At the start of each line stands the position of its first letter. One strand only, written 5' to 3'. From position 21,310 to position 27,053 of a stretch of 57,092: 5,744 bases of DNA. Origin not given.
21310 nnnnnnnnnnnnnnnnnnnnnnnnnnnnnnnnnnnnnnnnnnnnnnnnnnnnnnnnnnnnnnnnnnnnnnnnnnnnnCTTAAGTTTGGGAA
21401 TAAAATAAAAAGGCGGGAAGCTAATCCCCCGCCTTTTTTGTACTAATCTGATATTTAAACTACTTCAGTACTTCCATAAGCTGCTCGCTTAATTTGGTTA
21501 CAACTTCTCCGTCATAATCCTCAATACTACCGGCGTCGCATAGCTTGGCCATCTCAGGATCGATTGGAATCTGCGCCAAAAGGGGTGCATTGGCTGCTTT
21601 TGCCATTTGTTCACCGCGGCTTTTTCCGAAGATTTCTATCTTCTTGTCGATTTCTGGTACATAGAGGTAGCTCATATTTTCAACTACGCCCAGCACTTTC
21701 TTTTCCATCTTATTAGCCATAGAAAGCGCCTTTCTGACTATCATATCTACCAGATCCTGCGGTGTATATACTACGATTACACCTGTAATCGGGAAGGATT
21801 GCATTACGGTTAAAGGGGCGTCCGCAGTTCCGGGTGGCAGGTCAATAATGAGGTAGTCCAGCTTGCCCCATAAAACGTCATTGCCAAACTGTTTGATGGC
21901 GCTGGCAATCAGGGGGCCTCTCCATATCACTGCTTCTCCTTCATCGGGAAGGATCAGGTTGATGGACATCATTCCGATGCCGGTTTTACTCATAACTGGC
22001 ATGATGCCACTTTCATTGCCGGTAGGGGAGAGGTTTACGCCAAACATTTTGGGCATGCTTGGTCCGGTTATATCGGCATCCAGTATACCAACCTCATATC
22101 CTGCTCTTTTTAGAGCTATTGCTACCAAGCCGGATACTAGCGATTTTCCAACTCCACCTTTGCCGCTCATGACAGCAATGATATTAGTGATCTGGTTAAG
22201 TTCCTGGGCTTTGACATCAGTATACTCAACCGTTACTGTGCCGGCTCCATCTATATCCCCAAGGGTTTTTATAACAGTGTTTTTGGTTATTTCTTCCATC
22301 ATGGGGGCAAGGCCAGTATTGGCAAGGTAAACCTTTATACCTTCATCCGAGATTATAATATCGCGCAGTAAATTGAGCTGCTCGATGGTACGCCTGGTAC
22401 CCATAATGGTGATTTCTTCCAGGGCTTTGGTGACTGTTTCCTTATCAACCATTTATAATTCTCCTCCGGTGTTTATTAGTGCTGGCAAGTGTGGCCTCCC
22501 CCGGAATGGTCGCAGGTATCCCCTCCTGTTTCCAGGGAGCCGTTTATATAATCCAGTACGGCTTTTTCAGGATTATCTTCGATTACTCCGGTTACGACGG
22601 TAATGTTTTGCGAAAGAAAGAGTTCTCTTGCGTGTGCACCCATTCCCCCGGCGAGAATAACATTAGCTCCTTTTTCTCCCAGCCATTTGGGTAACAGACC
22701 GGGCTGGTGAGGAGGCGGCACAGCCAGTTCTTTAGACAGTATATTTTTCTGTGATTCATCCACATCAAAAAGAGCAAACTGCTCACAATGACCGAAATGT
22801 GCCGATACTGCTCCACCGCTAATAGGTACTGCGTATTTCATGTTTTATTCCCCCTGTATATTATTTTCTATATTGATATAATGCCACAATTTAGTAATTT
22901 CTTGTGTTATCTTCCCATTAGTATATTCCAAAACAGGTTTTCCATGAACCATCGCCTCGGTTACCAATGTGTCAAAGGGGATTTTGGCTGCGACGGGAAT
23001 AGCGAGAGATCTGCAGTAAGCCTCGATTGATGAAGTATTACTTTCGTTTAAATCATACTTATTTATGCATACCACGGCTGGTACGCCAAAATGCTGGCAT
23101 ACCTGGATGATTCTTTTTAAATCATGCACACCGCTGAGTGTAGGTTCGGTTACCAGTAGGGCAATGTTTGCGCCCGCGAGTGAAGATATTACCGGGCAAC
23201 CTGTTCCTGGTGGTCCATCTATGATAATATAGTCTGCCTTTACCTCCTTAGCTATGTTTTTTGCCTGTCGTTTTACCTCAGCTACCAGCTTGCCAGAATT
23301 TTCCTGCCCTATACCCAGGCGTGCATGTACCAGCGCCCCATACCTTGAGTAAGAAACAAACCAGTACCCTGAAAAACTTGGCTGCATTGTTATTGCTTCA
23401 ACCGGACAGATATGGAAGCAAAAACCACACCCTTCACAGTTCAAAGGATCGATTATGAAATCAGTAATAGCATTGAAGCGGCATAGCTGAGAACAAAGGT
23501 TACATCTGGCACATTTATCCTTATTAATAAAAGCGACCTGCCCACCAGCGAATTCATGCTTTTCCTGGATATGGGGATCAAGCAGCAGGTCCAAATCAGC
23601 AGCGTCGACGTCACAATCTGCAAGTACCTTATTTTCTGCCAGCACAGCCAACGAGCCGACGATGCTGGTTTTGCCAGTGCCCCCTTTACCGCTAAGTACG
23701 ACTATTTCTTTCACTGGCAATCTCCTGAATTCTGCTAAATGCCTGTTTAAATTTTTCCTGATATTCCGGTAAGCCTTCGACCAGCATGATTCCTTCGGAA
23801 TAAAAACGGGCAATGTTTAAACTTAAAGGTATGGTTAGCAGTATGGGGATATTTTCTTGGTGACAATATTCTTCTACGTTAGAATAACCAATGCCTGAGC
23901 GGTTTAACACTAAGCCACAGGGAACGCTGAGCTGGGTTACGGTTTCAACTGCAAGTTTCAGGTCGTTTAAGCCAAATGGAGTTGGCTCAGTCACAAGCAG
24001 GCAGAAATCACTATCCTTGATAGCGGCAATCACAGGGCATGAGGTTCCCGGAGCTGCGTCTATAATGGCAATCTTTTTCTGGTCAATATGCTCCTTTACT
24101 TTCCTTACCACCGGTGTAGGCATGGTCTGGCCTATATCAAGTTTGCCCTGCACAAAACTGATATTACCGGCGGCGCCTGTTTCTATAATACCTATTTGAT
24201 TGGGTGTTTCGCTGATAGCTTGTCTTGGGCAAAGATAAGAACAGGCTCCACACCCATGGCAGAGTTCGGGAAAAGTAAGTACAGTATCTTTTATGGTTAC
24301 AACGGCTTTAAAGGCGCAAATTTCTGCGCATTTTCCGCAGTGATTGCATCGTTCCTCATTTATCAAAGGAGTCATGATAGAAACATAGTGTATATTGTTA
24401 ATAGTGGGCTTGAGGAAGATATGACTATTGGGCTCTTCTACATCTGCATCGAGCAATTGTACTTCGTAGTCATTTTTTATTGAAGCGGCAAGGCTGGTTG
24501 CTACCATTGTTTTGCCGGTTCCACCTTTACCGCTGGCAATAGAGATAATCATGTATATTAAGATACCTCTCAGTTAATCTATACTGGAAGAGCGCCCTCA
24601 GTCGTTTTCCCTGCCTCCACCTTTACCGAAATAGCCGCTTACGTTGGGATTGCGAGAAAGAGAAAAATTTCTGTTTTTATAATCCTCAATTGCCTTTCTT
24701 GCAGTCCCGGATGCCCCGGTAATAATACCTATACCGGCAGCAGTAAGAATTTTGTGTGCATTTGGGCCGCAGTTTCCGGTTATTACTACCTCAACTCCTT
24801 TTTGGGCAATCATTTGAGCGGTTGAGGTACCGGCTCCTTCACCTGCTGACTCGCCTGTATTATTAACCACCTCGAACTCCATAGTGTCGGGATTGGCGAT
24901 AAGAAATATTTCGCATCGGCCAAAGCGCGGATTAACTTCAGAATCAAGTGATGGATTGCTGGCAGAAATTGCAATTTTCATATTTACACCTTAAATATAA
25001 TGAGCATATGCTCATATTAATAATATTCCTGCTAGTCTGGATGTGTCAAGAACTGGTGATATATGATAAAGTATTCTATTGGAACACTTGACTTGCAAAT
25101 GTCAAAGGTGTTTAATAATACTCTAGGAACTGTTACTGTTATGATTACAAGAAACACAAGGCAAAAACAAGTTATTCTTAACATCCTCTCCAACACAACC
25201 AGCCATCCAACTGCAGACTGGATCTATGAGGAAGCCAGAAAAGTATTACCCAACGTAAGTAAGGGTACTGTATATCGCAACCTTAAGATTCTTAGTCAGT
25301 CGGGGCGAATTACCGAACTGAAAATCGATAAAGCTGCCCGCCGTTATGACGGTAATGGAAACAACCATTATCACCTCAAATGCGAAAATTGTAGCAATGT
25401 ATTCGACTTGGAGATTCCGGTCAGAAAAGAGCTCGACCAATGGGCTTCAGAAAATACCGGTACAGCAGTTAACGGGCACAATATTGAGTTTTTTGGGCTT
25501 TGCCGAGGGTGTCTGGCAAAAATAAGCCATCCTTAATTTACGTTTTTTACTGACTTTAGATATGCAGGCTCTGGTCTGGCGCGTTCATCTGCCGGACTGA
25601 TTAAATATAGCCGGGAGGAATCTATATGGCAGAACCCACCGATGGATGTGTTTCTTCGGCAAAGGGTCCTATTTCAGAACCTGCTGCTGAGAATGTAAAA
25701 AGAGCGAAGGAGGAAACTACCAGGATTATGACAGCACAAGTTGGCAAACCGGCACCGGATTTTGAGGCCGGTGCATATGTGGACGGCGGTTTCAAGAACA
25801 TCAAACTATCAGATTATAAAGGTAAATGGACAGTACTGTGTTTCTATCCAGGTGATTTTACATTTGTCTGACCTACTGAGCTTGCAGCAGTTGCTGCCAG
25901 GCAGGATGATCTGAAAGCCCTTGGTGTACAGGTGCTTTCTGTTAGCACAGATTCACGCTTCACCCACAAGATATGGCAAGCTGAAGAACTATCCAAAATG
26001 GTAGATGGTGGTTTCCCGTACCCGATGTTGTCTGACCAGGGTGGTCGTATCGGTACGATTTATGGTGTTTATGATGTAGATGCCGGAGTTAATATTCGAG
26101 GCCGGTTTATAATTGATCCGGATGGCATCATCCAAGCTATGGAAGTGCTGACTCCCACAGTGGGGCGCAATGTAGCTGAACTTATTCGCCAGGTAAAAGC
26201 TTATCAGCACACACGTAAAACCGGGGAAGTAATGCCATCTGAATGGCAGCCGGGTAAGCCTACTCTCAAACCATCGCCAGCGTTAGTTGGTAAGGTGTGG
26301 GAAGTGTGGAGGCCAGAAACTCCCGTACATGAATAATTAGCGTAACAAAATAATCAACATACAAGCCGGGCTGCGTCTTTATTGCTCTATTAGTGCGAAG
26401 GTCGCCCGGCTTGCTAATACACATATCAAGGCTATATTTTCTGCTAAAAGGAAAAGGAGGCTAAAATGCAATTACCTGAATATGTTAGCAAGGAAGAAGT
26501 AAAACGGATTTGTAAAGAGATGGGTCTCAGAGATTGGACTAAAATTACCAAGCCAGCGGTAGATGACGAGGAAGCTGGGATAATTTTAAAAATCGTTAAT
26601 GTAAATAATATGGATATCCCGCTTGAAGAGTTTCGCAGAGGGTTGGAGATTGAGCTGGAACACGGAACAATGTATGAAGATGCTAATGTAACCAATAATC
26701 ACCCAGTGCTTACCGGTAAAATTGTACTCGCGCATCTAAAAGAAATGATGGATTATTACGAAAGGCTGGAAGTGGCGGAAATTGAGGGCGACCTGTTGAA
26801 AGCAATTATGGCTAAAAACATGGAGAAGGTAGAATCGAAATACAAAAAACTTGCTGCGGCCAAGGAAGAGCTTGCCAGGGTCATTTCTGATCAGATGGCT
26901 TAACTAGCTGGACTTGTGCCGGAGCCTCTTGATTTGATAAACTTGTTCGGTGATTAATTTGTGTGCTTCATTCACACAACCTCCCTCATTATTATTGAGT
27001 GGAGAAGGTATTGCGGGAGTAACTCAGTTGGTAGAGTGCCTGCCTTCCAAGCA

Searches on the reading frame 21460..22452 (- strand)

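Call 64: search_protein_families(library=ncbifam, proteins=[window:21460-22452:-], max_evalue=0.000001)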
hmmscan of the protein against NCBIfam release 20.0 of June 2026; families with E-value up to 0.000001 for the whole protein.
window:21460-22452:- (330 aa): 8 families
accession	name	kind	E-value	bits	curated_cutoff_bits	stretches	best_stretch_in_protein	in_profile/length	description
NF041136.1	MrpORP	equivalog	7.4e-90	301.9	450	1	85-328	1-244/365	iron-sulfur cluster carrier protein MrpORP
NF008669.0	PRK11670.1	equivalog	3.5e-62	210.4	348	1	4-309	14-327/369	iron-sulfur cluster carrier protein ApbC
TIGR01969.1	minD_arch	subfamily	2.3e-12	46.6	201.75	1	91-138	2-49/251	cell division ATPase MinD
TIGR01007.1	eps_fam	subfamily_domain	6.4e-11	42.2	108.05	1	89-259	17-188/204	polysaccharide biosynthesis tyrosine autokinase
NF047398.1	AAA_KGGVGR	domain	3.2e-08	34.1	90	1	90-156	3-67/190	KGGVGR-motif variant AAA ATPase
TIGR01968.1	minD_bact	equivalog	1.6e-07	31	212.9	0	90-129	2-41/261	septum site-determining protein MinD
TIGR03018.1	pepcterm_TyrKin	hypoth_equivalog_domain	4.5e-07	29.4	230.65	1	82-259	28-207/207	XrtA-associated tyrosine autokinase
NF041546.1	ParA_partition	equivalog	7.6e-07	28.9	180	0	91-128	1-38/203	ParA family partition ATPase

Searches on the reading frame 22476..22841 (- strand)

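Call 64: search_protein_families(library=ncbifam, proteins=[window:22476-22841:-], max_evalue=0.000001)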
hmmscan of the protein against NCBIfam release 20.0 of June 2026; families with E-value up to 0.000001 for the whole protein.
window:22476-22841:- (121 aa): 1 family
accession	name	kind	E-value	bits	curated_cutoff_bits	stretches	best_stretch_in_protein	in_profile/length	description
NF041136.1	MrpORP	equivalog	8.9e-35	120.6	450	1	1-103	265-365/365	iron-sulfur cluster carrier protein MrpORP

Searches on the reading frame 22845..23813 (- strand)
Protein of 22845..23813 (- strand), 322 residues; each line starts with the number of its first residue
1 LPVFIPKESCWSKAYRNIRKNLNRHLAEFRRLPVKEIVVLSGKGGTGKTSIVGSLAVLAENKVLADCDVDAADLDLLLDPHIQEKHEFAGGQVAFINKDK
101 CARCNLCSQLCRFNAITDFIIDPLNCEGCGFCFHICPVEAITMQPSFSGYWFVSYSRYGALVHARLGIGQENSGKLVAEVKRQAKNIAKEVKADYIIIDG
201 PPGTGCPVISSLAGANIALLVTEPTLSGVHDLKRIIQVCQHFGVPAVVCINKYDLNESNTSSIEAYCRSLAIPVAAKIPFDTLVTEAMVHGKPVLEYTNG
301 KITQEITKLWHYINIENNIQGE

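Call 63: search_protein_families(library=pfam, proteins=[window:22845-23813:-], max_evalue=0.00001)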
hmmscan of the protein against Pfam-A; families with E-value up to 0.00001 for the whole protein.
window:22845-23813:- (322 aa): 11 families
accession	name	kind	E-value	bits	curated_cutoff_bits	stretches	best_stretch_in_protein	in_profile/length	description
PF10609.15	ParA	-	2e-13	50.8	27.1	1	192-308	111-240/246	NUBPL iron-transfer P-loop NTPase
PF01656.29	CbiA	-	3.1e-13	50.2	25.4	1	37-294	1-125/125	CobQ/CobB/MinD/ParA nucleotide binding domain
PF00037.32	Fer4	-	6.5e-12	45.2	21.1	1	120-142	2-24/24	4Fe-4S binding domain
PF12838.12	Fer4_7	-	2.5e-09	37.9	27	0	125-147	1-23/52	4Fe-4S dicluster domain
PF14697.11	Fer4_21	-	9e-07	29.4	35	1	94-143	1-59/59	4Fe-4S dicluster domain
PF13614.12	AAA_31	-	9e-07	29.4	27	0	182-240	109-165/177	AAA domain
PF12837.12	Fer4_6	-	1.4e-06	28.4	25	0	121-141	4-24/24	4Fe-4S binding domain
PF13237.11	Fer4_10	-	3.1e-06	27.5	25.5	0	120-144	3-22/53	4Fe-4S dicluster domain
PF13484.11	Fer4_16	-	4.9e-06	27.7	30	0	125-145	1-22/66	4Fe-4S double cluster binding domain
PF12797.12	Fer4_2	-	5.3e-06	26.5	24.5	0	119-138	3-22/22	4Fe-4S binding domain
PF25160.1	LdpA_Fe-S-bd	-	6.4e-06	26.3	27.6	0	106-144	8-46/49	LdpA Fe-S cluster-binding domain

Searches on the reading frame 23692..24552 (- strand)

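Call 8: search_protein_families(library=pfam, proteins=[window:23692-24552:-])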
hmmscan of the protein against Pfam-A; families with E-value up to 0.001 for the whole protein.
window:23692-24552:- (286 aa): 12 families
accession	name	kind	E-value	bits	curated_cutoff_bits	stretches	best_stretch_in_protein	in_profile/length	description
PF01656.29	CbiA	-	7.6e-15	55.4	25.4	1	3-255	1-123/125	CobQ/CobB/MinD/ParA nucleotide binding domain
PF10609.15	ParA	-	1.1e-14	54.9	27.1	1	2-55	5-59/246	NUBPL iron-transfer P-loop NTPase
PF00037.32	Fer4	-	1.4e-11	44.1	21.1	2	95-114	5-24/24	4Fe-4S binding domain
PF12837.12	Fer4_6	-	2.2e-09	37.2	25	1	62-83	2-23/24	4Fe-4S binding domain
PF13614.12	AAA_31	-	5.8e-08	33.3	27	1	2-44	3-46/177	AAA domain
PF12838.12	Fer4_7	-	5.4e-07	30.4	27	1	68-112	1-52/52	4Fe-4S dicluster domain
PF14697.11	Fer4_21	-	8.8e-07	29.4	35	1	64-113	3-57/59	4Fe-4S dicluster domain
PF12797.12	Fer4_2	-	1.4e-05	25.2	24.5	1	62-80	3-21/22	4Fe-4S binding domain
PF13187.11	Fer4_9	-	2.8e-05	24.5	27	1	68-113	1-52/52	4Fe-4S dicluster domain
PF25160.1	LdpA_Fe-S-bd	-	2.8e-05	24.2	27.6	0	95-116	25-46/49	LdpA Fe-S cluster-binding domain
PF13237.11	Fer4_10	-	3.2e-05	24.2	25.5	1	62-109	2-53/53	4Fe-4S dicluster domain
PF13484.11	Fer4_16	-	4.5e-05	24.6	30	0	98-116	2-20/66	4Fe-4S double cluster binding domain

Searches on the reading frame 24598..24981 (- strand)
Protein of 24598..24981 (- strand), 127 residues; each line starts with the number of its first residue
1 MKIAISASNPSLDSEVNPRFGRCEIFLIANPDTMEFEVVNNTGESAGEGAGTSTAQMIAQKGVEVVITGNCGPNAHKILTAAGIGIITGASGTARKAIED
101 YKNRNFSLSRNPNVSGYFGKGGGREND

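Call 8: search_protein_families(library=pfam, proteins=[window:24598-24981:-])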
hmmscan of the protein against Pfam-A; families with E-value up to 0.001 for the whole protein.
window:24598-24981:- (127 aa): 1 family
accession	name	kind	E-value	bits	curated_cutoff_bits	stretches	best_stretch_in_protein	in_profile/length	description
PF02579.22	Nitro_FeMo-Co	-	1.7e-24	86.4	26.3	1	13-102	2-93/94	Dinitrogenase iron-molybdenum cofactor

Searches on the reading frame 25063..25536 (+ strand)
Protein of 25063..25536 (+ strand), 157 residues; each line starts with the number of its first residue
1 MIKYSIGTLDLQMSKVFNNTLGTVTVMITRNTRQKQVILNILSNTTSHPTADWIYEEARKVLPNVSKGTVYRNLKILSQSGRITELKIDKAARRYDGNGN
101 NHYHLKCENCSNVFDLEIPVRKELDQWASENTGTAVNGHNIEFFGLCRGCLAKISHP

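Call 8: search_protein_families(library=pfam, proteins=[window:25063-25536:+])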
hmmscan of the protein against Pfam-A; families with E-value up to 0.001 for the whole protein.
window:25063-25536:+ (157 aa): 1 family
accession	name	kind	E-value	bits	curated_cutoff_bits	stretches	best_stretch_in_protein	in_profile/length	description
PF01475.25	FUR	-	4.6e-25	88.5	23.1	1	29-143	4-120/121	Ferric uptake regulator family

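Call 21: search_protein_families(library=ncbifam, proteins=[window:25063-25536:+], max_evalue=0.01)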
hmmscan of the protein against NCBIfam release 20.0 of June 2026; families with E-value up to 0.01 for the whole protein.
window:25063-25536:+ (157 aa): 10 families
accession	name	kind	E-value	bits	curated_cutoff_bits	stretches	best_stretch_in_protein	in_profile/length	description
NF047406.1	TransRegPerRTherm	equivalog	2.7e-31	108.5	200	1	28-153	3-128/130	manganese-dependent transcriptional regulator PerR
NF052545.1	TransRegPerRClab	equivalog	1.2e-27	96.6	180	1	31-152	15-136/138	transcriptional regulator PerR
NF051891.1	TransRegFurHelico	equivalog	5.2e-14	52.4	200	1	30-152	24-147/148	ferric iron uptake transcriptional regulator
NF051892.1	TransRegFurBacil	equivalog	5.8e-14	52.4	220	1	32-153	20-146/149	ferric iron uptake transcriptional regulator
NF047462.1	FUR_perox_PerRA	exception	1.2e-12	48.5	200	1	28-120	16-108/142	peroxide-responsive transcriptional repressor PerRA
NF045677.1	FeRespRegIrr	equivalog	3.4e-12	46.6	170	1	29-118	9-99/127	Fur family transcriptional regulator Irr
NF045678.1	TransRegIrrA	equivalog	9.3e-12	45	150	1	27-117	16-107/138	iron response transcriptional regulator IrrA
NF047461.1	FUR_perox_PerRB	exception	1.6e-06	28.1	250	1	30-118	27-116/143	peroxide-responsive transcriptional repressor PerRB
NF006999.0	PRK09462.1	equivalog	4e-05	23.2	146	1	34-148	18-134/148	ferric iron uptake transcriptional regulator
NF008646.0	PRK11639.1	equivalog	9e-05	22.2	167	1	30-151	23-147/171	zinc uptake transcriptional repressor Zur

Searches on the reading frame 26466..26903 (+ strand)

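Call 8: search_protein_families(library=pfam, proteins=[window:26466-26903:+])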
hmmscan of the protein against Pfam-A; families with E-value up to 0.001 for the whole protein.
window:26466-26903:+ (145 aa): 2 families
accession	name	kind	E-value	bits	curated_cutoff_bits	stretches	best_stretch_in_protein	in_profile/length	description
PF18905.5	DUF5661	-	4.7e-12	46.5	27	1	39-105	3-63/65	Protein of unknown function (DUF5661)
PF06476.17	DUF1090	-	0.00028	21.3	24.4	1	100-137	72-109/110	Protein of unknown function (DUF1090)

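Call 21: search_protein_families(library=ncbifam, proteins=[window:26466-26903:+], max_evalue=0.01)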
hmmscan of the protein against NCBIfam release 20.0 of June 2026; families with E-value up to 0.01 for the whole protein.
window:26466-26903:+ (145 aa): 1 family
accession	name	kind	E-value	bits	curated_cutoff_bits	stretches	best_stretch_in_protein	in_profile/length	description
NF002651.0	PRK02318.2-4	equivalog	0.0009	18.4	269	1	38-140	17-116/368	mannitol-1-phosphate 5-dehydrogenase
